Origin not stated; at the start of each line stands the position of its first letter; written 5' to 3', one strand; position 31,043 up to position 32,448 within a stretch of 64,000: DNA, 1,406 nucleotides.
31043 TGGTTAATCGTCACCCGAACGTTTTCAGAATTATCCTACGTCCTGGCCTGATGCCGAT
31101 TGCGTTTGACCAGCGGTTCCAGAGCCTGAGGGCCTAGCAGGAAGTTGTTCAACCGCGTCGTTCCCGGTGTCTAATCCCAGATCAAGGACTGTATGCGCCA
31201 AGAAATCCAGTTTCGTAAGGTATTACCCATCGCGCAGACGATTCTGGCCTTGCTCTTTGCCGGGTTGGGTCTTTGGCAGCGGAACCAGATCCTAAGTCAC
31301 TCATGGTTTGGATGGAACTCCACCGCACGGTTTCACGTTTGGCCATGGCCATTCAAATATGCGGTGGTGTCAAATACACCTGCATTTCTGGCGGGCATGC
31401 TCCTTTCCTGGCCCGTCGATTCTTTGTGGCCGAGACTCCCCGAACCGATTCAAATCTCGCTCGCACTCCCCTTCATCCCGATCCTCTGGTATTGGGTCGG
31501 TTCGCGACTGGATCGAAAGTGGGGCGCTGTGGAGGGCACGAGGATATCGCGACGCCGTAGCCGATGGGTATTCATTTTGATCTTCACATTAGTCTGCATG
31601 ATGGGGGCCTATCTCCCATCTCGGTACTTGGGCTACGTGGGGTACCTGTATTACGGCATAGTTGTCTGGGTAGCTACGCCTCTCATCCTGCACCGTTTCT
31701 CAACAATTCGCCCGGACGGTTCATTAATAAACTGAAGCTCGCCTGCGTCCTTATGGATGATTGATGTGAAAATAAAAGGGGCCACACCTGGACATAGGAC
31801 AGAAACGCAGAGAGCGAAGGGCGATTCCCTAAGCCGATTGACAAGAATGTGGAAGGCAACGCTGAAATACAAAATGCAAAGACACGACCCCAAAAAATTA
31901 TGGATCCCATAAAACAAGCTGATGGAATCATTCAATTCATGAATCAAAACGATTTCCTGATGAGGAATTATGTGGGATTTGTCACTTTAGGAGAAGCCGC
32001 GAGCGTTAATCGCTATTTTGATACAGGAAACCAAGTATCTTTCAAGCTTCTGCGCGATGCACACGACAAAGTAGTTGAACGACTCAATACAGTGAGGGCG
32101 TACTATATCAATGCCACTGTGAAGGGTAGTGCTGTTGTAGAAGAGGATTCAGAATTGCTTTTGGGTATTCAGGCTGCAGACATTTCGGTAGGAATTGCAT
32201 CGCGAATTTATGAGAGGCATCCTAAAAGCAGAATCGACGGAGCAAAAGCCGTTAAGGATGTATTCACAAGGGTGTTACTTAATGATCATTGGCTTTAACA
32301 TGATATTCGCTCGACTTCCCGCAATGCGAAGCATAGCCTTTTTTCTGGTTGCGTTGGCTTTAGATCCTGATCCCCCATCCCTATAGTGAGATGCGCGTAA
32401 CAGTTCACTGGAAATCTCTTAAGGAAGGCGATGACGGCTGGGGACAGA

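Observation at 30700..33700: AT-rich islet with GIY-YIG nuclease cassette bracketed by about 75-bp direct repeats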

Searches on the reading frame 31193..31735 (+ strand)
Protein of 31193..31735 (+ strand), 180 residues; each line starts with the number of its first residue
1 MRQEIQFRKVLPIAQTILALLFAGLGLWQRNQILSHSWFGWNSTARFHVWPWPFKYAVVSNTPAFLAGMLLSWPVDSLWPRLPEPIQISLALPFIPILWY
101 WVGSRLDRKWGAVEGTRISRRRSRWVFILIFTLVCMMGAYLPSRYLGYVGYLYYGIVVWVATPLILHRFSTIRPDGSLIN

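Call 12: search_protein_families(library=pfam, proteins=[window:31193-31735:+], max_evalue=1)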
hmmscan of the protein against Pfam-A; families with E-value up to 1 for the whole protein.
window:31193-31735:+ (180 aa): 1 family
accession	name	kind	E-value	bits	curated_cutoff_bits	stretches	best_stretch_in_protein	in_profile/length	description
PF07379.16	DUF1494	-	0.17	12.2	24.3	1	13-36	12-35/179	Protein of unknown function (DUF1494)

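Call 13: search_protein_families(library=padloc, proteins=[window:31193-31735:+], max_evalue=1)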
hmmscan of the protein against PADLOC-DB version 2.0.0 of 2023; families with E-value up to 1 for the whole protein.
window:31193-31735:+ (180 aa): 0 families

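Call 48: search_protein_families(library=ncbifam, proteins=[window:31193-31735:+], max_evalue=0.1)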
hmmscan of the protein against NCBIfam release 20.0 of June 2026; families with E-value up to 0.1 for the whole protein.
window:31193-31735:+ (180 aa): 0 families

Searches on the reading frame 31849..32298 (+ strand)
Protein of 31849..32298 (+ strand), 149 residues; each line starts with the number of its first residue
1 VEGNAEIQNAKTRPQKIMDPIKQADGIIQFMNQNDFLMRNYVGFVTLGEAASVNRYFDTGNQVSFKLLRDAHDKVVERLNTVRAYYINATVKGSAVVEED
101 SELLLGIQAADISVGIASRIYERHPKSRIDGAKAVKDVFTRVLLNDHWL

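Call 12: search_protein_families(library=pfam, proteins=[window:31849-32298:+], max_evalue=1)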
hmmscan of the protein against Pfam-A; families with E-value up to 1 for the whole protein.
window:31849-32298:+ (149 aa): 1 family
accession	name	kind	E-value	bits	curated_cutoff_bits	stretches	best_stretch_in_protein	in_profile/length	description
PF12686.12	DUF3800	-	0.0043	18.2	21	1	35-119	63-148/149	Protein of unknown function (DUF3800)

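Call 13: search_protein_families(library=padloc, proteins=[window:31849-32298:+], max_evalue=1)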
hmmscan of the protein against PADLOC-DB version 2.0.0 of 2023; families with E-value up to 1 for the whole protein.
window:31849-32298:+ (149 aa): 0 families

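Call 26: find_homologous_proteins(query=window:31849-32298:+, max_evalue=0.01)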
Query window:31849-32298:+ (149 aa): 1 proteins with E <= 0.01 among 11 candidates.
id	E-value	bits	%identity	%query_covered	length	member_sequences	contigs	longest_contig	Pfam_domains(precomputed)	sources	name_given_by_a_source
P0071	1.4e-79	283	100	89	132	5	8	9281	-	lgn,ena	-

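Call 48: search_protein_families(library=ncbifam, proteins=[window:31900-32298:+], max_evalue=0.1)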
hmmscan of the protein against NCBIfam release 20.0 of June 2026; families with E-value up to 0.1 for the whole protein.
window:31900-32298:+ (132 aa): 1 family
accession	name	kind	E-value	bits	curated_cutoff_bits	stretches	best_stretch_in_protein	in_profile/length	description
NF007860.0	PRK10572.1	equivalog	0.038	12.8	208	1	54-110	36-93/292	arabinose operon transcriptional regulator AraC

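Call 49: search_protein_families(library=phrogs, proteins=[window:31900-32298:+], max_evalue=0.1)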
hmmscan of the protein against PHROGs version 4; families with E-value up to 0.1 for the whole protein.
window:31900-32298:+ (132 aa): 1 family
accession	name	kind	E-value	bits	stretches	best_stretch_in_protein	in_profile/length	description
phrog_36736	-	unknown function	0.028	15.5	1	11-83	72-140/154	-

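Call 56: search_protein_representatives(protein=window:31849-32298:+)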
Query: 149 residues. Proteins with E-value up to 0.001 (for the whole library): 81; up to 1e-10: 32; up to 1e-30: 1. The best 81 are listed.
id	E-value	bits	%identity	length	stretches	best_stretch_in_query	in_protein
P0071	4.3e-80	282.9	100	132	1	18-149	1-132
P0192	5.2e-25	104.5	43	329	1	17-149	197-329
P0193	1.8e-24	102.7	45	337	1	20-149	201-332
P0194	1.3e-23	100.0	41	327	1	20-149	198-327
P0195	2.2e-23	99.3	41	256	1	18-148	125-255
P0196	1.2e-22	96.8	40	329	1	18-149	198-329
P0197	1.5e-22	96.6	44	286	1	19-149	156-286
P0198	1.6e-22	96.4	44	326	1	18-149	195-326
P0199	1.6e-22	96.4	41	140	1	18-149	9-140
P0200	5.7e-22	94.6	41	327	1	17-149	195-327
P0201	9.5e-21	90.7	47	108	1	42-149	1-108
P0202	1.8e-19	86.5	39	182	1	18-149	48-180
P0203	5.9e-18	81.7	36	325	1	18-149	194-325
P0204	3.2e-17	79.3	37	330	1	18-149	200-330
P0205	5.4e-16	75.3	33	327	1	17-149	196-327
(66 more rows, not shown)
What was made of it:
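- phmmer against 1.8 billion representatives aligns query residues 17-149 to residues ~197-329 of ~330-aa proteins (call 56).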

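Call 57: search_protein_families(library=pfam, proteins=[P0192, P0193, P0194, P0196, P0198], max_evalue=0.01)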
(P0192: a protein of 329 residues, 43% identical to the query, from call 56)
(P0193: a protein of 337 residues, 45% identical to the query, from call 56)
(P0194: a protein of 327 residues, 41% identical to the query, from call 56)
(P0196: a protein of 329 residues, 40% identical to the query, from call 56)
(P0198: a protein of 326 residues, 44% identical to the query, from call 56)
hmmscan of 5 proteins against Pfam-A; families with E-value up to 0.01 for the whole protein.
P0192 (329 aa): 1 family
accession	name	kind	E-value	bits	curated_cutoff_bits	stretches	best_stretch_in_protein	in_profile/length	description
PF12686.12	DUF3800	-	0.00018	22.6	21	1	141-299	62-148/149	Protein of unknown function (DUF3800)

P0193 (337 aa): 1 family
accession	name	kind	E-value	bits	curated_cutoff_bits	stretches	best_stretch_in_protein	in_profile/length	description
PF12686.12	DUF3800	-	0.0036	18.5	21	1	245-300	97-146/149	Protein of unknown function (DUF3800)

P0194 (327 aa): 0 families

P0196 (329 aa): 0 families

P0198 (326 aa): 0 families
